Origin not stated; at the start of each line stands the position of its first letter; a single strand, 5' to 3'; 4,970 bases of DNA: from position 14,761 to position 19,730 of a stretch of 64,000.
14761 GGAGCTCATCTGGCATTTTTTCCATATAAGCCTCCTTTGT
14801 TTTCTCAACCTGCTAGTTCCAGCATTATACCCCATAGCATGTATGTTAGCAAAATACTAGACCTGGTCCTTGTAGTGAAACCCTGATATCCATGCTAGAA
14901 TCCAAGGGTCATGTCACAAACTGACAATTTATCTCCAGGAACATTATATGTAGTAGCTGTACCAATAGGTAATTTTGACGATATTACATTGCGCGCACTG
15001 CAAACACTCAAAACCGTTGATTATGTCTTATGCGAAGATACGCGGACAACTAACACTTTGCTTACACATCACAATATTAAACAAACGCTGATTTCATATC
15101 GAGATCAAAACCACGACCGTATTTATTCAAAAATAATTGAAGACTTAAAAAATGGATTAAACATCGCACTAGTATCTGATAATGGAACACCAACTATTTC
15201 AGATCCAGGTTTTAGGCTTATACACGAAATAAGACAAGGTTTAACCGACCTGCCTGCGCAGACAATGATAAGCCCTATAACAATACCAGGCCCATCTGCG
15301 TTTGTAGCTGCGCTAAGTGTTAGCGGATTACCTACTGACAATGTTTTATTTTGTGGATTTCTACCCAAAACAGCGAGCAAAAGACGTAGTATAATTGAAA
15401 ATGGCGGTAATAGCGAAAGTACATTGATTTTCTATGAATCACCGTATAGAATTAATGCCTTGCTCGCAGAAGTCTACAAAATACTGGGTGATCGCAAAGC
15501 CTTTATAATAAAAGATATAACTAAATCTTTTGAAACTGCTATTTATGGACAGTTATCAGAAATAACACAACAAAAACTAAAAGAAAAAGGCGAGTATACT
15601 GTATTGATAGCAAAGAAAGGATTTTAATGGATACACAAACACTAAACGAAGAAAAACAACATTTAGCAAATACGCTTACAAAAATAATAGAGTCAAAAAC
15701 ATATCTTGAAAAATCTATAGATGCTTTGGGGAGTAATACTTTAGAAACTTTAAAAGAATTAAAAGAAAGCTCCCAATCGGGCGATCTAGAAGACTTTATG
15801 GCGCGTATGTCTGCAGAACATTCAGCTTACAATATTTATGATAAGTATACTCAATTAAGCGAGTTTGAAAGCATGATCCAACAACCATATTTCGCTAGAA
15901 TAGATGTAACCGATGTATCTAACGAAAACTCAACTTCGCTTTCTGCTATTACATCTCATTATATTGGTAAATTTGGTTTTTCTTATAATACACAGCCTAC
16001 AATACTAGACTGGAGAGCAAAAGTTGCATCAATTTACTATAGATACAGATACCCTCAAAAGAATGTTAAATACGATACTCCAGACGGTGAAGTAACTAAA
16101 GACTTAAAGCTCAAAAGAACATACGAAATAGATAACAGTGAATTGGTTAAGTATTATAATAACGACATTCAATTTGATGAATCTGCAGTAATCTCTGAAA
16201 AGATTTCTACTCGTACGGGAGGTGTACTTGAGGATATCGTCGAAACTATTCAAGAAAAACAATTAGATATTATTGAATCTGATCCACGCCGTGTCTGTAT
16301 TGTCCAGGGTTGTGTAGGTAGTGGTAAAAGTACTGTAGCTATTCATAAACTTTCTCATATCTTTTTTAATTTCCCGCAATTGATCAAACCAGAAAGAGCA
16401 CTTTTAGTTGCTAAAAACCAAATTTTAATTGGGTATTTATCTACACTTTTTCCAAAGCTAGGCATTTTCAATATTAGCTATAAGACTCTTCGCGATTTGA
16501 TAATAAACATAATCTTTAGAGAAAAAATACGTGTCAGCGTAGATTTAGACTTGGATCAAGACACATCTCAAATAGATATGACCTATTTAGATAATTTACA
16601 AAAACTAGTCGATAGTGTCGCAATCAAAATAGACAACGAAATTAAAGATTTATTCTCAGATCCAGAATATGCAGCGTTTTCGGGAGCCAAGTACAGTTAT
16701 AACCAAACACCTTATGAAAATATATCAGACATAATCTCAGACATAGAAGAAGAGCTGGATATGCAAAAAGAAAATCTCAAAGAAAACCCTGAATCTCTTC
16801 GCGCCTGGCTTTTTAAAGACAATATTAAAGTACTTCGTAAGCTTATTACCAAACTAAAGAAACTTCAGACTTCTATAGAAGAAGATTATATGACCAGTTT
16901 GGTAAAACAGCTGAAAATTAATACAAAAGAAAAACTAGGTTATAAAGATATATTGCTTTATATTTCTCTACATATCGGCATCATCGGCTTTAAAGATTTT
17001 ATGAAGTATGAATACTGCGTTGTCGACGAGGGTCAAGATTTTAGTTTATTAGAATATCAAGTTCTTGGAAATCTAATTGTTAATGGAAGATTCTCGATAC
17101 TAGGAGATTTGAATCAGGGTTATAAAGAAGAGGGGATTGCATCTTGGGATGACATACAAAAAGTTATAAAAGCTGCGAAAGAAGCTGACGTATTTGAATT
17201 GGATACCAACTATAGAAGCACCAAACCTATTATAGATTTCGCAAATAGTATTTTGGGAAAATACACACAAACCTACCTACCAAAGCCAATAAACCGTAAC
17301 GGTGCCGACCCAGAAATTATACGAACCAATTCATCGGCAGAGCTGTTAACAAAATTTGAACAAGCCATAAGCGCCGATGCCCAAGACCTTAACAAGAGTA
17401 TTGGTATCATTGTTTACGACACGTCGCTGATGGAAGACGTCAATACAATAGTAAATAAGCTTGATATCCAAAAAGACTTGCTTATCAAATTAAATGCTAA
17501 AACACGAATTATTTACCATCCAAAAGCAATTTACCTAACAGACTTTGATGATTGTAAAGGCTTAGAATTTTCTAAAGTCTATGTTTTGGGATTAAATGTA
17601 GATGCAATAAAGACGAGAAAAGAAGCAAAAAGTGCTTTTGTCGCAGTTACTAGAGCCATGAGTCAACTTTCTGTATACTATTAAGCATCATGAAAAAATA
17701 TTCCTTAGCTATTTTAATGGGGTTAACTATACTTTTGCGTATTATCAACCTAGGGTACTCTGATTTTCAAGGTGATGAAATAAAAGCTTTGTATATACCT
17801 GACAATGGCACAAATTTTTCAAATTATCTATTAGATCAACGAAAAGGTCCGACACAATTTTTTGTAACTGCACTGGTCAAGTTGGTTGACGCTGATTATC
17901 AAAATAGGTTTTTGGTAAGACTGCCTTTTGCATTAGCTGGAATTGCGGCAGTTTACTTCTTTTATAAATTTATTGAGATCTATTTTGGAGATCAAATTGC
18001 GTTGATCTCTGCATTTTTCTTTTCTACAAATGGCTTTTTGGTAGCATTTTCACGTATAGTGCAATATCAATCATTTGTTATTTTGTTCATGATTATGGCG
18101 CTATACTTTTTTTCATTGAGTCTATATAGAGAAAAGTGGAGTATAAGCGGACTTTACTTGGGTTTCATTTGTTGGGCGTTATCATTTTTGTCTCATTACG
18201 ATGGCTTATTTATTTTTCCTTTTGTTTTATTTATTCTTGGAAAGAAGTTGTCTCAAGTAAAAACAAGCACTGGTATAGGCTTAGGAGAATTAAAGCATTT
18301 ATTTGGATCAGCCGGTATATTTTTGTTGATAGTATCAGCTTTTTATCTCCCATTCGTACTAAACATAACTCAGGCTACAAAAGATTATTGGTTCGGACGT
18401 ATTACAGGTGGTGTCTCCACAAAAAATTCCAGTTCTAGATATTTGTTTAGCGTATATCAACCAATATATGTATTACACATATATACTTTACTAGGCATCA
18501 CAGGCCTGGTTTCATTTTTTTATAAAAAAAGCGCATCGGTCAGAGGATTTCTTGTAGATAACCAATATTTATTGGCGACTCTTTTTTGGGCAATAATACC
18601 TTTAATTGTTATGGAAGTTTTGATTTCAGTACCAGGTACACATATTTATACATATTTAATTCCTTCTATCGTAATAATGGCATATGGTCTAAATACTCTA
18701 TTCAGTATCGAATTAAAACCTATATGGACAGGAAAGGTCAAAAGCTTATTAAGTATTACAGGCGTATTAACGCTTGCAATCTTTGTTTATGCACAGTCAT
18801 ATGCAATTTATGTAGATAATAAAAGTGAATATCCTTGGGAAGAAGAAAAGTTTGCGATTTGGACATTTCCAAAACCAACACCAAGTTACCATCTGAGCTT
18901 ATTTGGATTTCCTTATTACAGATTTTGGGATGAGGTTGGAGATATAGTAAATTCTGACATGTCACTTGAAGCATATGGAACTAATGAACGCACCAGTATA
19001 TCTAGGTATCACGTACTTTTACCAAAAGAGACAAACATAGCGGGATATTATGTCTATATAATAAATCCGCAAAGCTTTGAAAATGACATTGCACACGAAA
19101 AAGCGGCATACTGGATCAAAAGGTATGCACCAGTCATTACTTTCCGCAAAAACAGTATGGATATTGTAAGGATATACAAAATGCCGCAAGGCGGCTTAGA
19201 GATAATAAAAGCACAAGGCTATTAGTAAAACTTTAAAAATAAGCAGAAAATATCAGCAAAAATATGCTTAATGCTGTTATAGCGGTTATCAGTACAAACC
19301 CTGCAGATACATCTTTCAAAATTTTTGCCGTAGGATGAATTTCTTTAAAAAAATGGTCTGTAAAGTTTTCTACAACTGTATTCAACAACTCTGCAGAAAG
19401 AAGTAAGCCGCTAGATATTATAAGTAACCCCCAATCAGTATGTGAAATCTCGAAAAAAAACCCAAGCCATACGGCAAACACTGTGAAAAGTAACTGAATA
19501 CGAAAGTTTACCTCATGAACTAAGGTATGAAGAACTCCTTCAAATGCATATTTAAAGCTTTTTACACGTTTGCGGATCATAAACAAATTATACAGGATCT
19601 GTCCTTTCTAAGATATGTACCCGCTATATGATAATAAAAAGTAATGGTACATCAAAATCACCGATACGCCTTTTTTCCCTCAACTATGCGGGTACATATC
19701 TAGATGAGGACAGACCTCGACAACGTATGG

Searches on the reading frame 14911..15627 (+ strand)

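Call 35: search_protein_families(library=pfam, max_evalue=0.01, proteins=[window:14911-15627:+])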
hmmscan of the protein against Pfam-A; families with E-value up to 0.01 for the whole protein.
window:14911-15627:+ (238 aa): 1 family
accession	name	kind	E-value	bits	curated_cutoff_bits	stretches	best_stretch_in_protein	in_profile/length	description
PF00590.25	TP_methylase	-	9.7e-29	101.3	27.8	1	11-218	1-211/212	Tetrapyrrole (Corrin/Porphyrin) Methylases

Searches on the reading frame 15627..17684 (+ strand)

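Call 50: search_protein_families(library=pfam, max_evalue=0.001, proteins=[window:15627-17684:+])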
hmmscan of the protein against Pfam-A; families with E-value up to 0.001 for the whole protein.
window:15627-17684:+ (685 aa): 2 families
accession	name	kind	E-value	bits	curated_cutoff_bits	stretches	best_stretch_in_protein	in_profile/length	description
PF13361.12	UvrD_C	-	2.7e-05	24.2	25.6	1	524-615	2-97/350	UvrD-like helicase C-terminal domain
PF01443.25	Viral_helicase1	-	0.00017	21.9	21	0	638-683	180-226/228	Viral superfamily 1 RNA helicase core domain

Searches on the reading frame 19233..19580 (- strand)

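Call 35: search_protein_families(library=pfam, max_evalue=0.01, proteins=[window:19233-19580:-])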
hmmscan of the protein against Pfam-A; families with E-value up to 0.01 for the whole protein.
window:19233-19580:- (115 aa): 1 family
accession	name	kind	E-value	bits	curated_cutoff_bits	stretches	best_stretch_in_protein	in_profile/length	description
PF01219.24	DAGK_prokar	-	1e-29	102.8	22.3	1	10-111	1-102/102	Prokaryotic diacylglycerol kinase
